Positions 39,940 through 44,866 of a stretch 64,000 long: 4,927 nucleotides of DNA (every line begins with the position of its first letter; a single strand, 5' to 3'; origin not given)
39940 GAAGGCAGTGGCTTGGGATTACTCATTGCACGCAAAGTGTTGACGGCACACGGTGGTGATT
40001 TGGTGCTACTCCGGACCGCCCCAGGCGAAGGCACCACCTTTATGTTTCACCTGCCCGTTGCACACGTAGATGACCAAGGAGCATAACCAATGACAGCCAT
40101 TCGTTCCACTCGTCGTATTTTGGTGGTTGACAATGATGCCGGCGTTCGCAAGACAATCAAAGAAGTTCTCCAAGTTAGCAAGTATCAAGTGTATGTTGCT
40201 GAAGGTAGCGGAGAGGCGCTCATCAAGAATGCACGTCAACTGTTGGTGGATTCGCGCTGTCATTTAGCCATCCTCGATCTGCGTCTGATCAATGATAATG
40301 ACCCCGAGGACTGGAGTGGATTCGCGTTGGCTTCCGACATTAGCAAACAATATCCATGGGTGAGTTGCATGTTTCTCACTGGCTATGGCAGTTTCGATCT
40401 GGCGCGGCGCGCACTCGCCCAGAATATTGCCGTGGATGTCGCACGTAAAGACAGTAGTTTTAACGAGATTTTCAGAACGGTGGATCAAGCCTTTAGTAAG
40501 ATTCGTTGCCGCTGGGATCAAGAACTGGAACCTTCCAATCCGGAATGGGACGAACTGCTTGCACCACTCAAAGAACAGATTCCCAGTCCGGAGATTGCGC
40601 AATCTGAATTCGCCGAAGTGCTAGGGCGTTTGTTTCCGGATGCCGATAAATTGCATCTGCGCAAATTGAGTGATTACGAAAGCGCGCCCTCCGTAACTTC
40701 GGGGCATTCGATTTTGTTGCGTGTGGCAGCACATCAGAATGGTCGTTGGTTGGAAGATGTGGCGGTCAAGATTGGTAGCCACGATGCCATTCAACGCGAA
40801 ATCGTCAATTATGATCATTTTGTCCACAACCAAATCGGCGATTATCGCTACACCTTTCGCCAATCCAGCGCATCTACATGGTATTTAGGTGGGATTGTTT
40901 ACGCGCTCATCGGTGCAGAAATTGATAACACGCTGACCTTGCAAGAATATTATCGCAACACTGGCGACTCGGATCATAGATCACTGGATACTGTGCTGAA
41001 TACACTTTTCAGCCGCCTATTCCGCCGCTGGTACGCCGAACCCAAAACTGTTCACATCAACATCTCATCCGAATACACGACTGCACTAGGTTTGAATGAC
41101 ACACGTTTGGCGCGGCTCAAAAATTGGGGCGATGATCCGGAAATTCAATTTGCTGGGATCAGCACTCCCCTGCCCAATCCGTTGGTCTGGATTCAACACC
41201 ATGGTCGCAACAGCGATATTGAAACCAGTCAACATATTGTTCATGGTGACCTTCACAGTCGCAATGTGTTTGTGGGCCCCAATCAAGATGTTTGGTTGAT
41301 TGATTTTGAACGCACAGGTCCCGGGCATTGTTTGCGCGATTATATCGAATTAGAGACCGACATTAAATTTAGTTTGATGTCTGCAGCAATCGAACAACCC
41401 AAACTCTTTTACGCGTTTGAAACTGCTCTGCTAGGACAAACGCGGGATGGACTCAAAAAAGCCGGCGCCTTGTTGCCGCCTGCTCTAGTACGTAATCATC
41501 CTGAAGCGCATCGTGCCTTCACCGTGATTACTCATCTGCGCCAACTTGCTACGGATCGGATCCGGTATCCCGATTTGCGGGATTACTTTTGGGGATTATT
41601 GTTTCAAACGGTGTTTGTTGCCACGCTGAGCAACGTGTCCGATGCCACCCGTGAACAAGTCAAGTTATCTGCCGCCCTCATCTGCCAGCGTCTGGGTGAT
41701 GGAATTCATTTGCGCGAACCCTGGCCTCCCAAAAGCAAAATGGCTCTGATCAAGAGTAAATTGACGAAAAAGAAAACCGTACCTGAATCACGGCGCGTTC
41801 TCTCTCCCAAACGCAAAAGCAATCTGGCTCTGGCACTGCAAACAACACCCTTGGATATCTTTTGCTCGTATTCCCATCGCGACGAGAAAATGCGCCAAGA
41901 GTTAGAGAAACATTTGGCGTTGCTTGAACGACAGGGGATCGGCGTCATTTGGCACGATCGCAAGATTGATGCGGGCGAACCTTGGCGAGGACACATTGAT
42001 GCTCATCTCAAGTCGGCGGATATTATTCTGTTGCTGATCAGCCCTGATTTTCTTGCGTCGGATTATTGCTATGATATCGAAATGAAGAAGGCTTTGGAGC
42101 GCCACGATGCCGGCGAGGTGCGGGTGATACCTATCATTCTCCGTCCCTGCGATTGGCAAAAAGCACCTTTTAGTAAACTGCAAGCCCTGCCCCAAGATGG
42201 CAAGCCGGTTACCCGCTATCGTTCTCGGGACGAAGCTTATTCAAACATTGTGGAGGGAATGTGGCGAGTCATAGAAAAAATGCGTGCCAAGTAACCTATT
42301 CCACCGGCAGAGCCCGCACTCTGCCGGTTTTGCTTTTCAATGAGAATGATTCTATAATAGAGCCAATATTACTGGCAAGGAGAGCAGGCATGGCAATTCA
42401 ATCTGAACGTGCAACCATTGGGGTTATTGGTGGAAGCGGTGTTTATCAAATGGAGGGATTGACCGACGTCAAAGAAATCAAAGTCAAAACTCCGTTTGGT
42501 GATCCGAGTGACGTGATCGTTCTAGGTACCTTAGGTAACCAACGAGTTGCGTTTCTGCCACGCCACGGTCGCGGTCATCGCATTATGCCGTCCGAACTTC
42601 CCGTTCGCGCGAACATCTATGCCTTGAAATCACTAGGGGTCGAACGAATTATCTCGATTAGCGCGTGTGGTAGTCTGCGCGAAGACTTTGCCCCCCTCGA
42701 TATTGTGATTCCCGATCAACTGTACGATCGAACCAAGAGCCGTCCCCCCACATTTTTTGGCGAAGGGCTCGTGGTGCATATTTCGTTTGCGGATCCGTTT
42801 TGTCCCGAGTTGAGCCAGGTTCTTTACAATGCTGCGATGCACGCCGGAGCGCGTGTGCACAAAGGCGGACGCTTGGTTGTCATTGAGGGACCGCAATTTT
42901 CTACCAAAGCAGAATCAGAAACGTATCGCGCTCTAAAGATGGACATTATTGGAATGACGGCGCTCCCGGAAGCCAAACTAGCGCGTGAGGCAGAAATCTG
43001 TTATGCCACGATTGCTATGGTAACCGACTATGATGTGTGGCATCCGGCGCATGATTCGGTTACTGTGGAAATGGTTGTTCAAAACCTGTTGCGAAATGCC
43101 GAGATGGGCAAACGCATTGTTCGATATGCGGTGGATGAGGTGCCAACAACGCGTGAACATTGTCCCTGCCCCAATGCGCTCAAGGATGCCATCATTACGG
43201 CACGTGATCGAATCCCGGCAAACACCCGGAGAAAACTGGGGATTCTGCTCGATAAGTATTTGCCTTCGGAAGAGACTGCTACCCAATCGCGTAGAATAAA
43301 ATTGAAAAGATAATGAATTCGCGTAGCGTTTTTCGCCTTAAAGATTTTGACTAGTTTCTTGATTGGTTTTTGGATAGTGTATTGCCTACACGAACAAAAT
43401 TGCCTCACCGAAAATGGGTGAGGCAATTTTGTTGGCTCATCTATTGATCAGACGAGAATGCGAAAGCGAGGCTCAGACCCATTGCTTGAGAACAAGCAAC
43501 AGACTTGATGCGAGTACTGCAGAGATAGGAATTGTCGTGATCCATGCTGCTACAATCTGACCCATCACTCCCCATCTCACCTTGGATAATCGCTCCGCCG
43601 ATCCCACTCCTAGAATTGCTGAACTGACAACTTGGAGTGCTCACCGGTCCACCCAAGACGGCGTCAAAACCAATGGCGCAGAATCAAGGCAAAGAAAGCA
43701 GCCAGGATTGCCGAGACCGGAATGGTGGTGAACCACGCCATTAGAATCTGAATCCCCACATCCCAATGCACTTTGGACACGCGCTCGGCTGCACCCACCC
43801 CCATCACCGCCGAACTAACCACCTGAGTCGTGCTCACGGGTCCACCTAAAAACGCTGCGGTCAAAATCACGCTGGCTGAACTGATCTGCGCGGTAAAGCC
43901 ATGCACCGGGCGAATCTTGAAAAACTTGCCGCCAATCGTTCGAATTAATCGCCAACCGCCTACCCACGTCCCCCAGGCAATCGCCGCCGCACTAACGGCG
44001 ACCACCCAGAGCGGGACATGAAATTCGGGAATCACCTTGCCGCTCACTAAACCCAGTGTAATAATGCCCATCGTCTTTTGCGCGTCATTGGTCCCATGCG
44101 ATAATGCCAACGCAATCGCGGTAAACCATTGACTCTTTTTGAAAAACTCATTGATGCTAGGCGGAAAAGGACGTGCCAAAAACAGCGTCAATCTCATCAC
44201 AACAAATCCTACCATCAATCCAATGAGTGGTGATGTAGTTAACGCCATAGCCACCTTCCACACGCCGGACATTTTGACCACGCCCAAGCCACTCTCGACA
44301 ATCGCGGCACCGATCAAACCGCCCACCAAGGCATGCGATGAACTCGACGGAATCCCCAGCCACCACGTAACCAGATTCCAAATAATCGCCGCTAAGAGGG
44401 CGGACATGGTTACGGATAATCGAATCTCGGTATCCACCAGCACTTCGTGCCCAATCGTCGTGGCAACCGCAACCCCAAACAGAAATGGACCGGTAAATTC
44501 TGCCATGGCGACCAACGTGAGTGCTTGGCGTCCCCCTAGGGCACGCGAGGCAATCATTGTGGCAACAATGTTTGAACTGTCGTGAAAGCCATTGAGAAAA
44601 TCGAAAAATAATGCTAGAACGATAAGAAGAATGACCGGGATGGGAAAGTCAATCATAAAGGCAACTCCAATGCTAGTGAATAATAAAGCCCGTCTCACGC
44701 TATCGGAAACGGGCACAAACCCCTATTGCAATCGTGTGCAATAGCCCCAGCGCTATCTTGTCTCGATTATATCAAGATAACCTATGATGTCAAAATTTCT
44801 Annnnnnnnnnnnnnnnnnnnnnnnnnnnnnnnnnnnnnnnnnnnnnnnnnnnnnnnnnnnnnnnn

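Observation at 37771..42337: Self-contained two-gene operon next to tmRNA: REC-GAF-GAF-histidine-kinase sensor coupled to a REC / kinase-like / TIR effector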

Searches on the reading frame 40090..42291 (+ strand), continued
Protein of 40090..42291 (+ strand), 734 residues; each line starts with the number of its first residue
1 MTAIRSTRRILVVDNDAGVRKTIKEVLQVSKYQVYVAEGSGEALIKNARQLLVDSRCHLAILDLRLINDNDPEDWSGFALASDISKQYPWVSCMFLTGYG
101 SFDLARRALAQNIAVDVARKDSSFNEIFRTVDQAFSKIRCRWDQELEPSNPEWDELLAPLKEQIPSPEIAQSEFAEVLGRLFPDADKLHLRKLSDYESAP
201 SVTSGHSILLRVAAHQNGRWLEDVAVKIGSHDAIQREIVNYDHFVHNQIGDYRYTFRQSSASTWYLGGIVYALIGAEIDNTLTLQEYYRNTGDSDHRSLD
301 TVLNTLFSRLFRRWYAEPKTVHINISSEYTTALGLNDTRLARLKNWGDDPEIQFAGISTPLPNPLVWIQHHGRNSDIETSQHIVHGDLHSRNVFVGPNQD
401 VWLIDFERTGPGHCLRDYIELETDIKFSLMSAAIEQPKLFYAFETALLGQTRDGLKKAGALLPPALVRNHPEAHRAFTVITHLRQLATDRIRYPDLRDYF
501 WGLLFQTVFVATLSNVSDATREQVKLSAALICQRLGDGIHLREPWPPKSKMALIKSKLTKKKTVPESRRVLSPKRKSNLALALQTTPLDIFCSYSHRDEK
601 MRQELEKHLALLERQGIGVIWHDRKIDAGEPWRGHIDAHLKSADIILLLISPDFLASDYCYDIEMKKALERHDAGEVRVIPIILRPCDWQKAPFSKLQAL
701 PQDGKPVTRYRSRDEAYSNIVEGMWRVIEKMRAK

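Call 68: search_protein_families(library=pfam, proteins=[L006:3908-5620:-, L029:7663-7986:+, L034:7527-7982:+, L003:1365-1955:+, L003:301-1203:+, L029:10928-12292:+], max_evalue=0.01)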
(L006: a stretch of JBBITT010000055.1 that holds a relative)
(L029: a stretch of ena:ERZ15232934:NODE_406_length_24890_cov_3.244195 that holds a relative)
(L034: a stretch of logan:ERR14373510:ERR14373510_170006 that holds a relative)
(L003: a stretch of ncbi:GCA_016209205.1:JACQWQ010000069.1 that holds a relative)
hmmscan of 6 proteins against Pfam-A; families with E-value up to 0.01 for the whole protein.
L006:3908-5620:- (571 aa): 6 families
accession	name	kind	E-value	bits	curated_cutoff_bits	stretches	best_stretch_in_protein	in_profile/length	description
PF07228.17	SpoIIE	-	9.8e-52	176.1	25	1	380-570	2-191/192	Stage II sporulation protein E (SpoIIE)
PF00027.35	cNMP_binding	-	1.3e-20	73.6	27.5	1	68-153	2-88/89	Cyclic nucleotide-binding domain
PF13185.12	GAF_2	-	3.2e-12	47.3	28.6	1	201-317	2-136/136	GAF domain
PF13492.12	GAF_3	-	2e-10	41.6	27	1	203-318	2-129/129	GAF domain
PF01590.32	GAF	-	1.3e-09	39.2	22.4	1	202-316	1-133/133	GAF domain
PF11849.14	DUF3369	-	4.1e-06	27.6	27.2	1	185-322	19-165/168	Domain of unknown function (DUF3369)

L029:7663-7986:+ (108 aa): 0 families

L034:7527-7982:+ (152 aa): 1 family
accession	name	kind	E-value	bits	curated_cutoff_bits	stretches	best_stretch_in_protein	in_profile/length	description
PF00072.30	Response_reg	-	0.0005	20.7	30.2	0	17-116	1-80/111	Response regulator receiver domain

L003:1365-1955:+ (197 aa): 2 families
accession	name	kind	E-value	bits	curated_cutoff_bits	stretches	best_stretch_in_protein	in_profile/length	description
PF13676.11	TIR_2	-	3.4e-25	89.3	28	1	11-134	1-122/122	TIR domain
PF01582.25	TIR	-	5.1e-10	39.9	21.3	1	10-85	3-81/179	TIR domain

L003:301-1203:+ (301 aa): 0 families

L029:10928-12292:+ (455 aa): 4 families
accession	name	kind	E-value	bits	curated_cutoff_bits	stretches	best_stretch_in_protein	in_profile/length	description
PF00486.34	Trans_reg_C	-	2e-16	60.2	26.2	1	368-445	5-77/77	Transcriptional regulatory protein, C terminal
PF20703.3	nSTAND1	-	1.6e-06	28.5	27.1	1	13-250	19-227/379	Novel STAND NTPase 1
PF13191.12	AAA_16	-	2.2e-06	28.7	32.6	1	25-168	20-160/167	AAA ATPase domain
PF13401.12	AAA_22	-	5.9e-06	27.1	27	1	28-179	6-121/130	AAA domain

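Call 73: search_protein_families(library=padloc, proteins=[P0007, P0028, P0019, P0030, P0055, L003:1993-4203:+, L003:4199-7996:+, L029:10928-12292:+, L003:1365-1955:+], max_evalue=0.001)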
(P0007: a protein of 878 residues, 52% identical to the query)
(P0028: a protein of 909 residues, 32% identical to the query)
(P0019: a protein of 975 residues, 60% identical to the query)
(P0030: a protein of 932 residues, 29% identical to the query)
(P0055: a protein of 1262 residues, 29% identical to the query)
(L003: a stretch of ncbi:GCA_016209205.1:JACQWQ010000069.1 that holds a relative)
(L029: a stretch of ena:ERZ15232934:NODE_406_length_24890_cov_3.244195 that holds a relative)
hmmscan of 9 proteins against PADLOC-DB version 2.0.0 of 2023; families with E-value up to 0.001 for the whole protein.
P0007 (878 aa): 2 families
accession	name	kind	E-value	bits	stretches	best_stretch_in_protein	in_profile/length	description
PDLC00759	Effector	-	3.7e-21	73.2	2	795-871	419-496/506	PN-superfamily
PDLC04726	PDC-M60C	-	1.4e-16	58.3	1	783-875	304-400/407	-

P0028 (909 aa): 1 family
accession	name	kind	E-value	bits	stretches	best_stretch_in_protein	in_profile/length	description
PDLC02987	caspase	-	6.1e-15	53.4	1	604-852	2-166/453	-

P0019 (975 aa): 4 families
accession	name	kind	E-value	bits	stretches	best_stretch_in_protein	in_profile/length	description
PDLC00420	ThsB1|ThsB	-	8.2e-64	213.8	1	832-973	3-144/319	TIR-like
PDLC02988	chat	-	1.5e-19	68.6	1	605-803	10-170/455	-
PDLC02012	SAVED5--SAVED_TIR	-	4.9e-09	33.8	1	830-933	12-110/404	-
PDLC02016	SAVED_CHAT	-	1.4e-06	25.5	1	614-765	299-451/498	-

P0030 (932 aa): 3 families
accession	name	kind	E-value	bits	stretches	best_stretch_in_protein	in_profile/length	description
PDLC00420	ThsB1|ThsB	-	1e-19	68.9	1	836-893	3-60/319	TIR-like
PDLC02988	chat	-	8.7e-18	62.7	1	609-780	10-162/455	-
PDLC02016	SAVED_CHAT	-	7.7e-09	33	1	592-769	272-451/498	-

P0055 (1262 aa): 4 families
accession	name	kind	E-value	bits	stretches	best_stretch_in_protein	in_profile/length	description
PDLC05051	PDC-S60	-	1.3e-22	77.8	1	923-1171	1-247/1027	-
PDLC00736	Effector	-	7e-19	66.1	1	926-1172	6-240/561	Endonuclease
PDLC02987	caspase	-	2.3e-16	58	1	614-797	3-133/453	-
PDLC04908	PDC-S10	-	0.00061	17.1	0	953-1010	24-75/223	-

L003:1993-4203:+ (737 aa): 3 families
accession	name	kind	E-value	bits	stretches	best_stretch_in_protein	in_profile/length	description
PDLC04055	PD-T4-6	-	6.4e-06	23.2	1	165-249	338-418/496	-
PDLC04725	PDC-M60B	-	4.4e-05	21.4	1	197-250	4-59/158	-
PDLC04726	PDC-M60C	-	0.00011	19.2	1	197-250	1-57/407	-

L003:4199-7996:+ (1266 aa): 1 family
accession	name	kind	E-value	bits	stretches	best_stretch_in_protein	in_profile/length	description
PDLC04647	PDC-M43B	-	0.00086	16.4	0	1147-1242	218-317/347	-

L029:10928-12292:+ (455 aa): 0 families

L003:1365-1955:+ (197 aa): 8 families
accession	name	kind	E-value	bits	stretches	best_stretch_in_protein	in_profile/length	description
PDLC05062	PDC-S66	-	2.6e-13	48.1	1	6-82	146-222/282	-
PDLC03957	bSEFIR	-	4.3e-12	44.6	1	8-139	38-182/412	-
PDLC02012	SAVED5--SAVED_TIR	-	9.2e-08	29.6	1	7-78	12-82/404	-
PDLC00434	ThsB1|ThsB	-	1.5e-06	25.5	1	7-82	137-212/396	TIR-like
PDLC00424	ThsB1|ThsB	-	2.9e-06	25.2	1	6-75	99-168/234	TIR-like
PDLC02421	Aga_TIR-PNTD1-PNTD2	-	3.8e-06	24.3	1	10-122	5-119/430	Class I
PDLC02403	Aga_TIR-PNTD1-PNTD2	-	2.8e-05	21.3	1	12-149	6-143/443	Class I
PDLC00417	ThsB1|ThsB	-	0.00071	17.2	1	8-82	166-240/303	TIR-like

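Call 86: find_related_loci(query=A2, collection=viral_contigs, flank=6000)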
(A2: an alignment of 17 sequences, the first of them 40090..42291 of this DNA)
Query A2 (734 aa) in viral_contigs; peptide patterns used: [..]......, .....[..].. (x = any residue, [..] = any of these).
22 stretches matched a pattern, but none encodes a relative of the query by tblastn (E <= 1e-3).

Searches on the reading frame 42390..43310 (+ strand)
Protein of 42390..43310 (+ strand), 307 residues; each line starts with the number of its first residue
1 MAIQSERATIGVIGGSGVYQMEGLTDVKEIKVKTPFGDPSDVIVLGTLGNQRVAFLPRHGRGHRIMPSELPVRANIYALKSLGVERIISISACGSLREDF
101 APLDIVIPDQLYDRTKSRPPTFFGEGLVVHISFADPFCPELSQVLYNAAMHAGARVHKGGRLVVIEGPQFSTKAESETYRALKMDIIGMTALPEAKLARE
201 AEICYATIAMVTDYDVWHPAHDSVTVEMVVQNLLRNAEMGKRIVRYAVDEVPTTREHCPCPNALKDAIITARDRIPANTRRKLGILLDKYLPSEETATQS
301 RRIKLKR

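Call 31: search_protein_families(library=pfam, proteins=[window:42390-43310:+], max_evalue=0.001)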
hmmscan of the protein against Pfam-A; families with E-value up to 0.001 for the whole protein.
window:42390-43310:+ (307 aa): 1 family
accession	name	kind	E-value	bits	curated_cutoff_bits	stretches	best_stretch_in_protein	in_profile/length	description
PF01048.26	PNP_UDP_1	-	2e-45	155.5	25.1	1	9-247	1-231/233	Phosphorylase superfamily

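Call 62: find_related_loci(query=window:42390-43310:+, collection=metagenome_contigs, flank=8000)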
Query window:42390-43310:+ (307 aa) in metagenome_contigs; peptide patterns used: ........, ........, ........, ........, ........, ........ (x = any residue, [..] = any of these).
600 stretches matched a pattern (row limit reached: there are more); 521 encode a relative of the query (tblastn E <= 1e-3); the best 80 are kept; 80 distinct loci.
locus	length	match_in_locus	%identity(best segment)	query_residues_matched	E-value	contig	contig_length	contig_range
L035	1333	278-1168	85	8-304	0e+0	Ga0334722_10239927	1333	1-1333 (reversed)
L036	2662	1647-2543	81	6-304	0e+0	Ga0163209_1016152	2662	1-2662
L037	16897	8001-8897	78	6-304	1e-165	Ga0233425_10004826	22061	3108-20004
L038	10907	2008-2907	77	3-302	3e-161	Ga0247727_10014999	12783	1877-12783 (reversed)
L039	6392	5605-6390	82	4-265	5e-151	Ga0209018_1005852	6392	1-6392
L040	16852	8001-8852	67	7-291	3e-134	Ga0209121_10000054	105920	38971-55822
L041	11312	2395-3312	64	7-301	7e-134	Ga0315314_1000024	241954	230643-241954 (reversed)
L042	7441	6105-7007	68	7-304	4e-133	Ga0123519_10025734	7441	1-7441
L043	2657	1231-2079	66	8-291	1e-137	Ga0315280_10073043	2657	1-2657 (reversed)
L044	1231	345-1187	68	10-297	4e-143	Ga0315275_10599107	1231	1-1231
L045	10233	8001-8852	67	8-291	1e-130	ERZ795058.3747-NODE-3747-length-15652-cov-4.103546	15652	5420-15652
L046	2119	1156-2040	67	8-300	1e-136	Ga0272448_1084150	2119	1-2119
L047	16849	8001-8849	65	8-291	8e-127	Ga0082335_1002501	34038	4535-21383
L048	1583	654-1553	64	6-304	2e-137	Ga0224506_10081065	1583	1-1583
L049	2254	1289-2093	80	10-291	1e-133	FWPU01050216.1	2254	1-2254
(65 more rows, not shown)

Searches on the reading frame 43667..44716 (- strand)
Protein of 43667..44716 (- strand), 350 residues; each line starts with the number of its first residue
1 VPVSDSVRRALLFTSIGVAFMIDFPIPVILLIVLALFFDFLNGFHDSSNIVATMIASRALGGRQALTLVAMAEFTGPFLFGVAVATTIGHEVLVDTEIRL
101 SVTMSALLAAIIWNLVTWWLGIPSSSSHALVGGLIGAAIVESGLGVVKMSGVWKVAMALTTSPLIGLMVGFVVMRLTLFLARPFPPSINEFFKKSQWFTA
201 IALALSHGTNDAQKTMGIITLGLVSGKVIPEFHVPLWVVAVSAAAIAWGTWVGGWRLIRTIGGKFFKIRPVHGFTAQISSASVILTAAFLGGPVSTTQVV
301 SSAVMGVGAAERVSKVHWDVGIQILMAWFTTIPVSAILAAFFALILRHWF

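Call 31: search_protein_families(library=pfam, proteins=[window:43667-44716:-], max_evalue=0.001)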
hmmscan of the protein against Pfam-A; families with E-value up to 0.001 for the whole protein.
window:43667-44716:- (350 aa): 1 family
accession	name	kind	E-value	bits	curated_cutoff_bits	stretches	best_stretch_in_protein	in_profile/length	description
PF01384.25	PHO4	-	3.7e-85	286.4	33.7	1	42-339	1-350/350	Phosphate transporter family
